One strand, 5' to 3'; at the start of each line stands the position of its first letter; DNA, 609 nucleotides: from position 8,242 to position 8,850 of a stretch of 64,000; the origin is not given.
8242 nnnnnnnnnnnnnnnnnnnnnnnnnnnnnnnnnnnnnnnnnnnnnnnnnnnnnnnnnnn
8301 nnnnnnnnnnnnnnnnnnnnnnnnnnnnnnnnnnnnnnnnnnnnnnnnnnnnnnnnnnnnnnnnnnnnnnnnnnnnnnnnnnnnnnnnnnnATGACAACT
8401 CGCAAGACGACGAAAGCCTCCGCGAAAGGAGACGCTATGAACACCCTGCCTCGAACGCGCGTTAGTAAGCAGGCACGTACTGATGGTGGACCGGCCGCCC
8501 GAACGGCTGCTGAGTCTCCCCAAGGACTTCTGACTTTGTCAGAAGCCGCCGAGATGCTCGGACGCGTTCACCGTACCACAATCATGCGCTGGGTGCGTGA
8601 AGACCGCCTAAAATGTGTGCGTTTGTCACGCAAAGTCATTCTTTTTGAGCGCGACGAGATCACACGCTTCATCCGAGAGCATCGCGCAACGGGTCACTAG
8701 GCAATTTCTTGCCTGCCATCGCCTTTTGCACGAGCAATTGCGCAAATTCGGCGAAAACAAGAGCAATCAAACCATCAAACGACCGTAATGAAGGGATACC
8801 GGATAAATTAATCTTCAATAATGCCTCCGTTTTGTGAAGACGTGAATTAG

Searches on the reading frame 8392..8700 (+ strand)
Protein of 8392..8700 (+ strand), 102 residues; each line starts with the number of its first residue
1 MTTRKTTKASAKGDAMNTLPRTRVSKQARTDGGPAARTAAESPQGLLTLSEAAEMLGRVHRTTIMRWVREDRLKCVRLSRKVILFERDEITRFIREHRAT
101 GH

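Call 8: search_protein_families(library=pfam, proteins=[window:8392-8700:+], max_evalue=0.01)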
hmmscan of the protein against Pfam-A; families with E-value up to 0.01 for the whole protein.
window:8392-8700:+ (102 aa): 4 families
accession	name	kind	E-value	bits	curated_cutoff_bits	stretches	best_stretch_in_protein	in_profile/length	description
PF12728.13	HTH_17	-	1e-11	45.4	27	1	46-98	1-51/51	Helix-turn-helix domain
PF13384.12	HTH_23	-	0.0021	18.3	24.6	1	47-69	18-39/50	Homeodomain-like domain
PF13551.12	HTH_29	-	0.0035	17.8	28.1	1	44-69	10-34/64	Winged helix-turn helix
PF13518.12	HTH_28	-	0.0092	16.5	25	0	45-69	12-34/52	Helix-turn-helix domain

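Call 9: search_protein_families(library=ncbifam, proteins=[window:8392-8700:+], max_evalue=0.01)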
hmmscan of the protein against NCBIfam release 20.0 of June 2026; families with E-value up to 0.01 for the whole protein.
window:8392-8700:+ (102 aa): 4 families
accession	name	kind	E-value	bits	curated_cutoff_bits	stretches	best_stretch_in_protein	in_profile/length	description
TIGR01764.1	excise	domain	1.8e-07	31.4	28.8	1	46-95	1-48/49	excisionase family DNA-binding protein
NF033787.1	HTH_BldC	subfamily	0.0027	17.5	77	1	46-77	2-32/49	BldC family transcriptional regulator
NF047737.1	antiphage_MADS1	equivalog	0.0069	16.6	80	0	46-92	3-47/49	methylation-associated defense system helix-turn-helix domain-containing protein MAD1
NF033518.0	transpos_IS607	equivalog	0.0083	15.7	110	0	51-98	2-48/187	IS607 family transposase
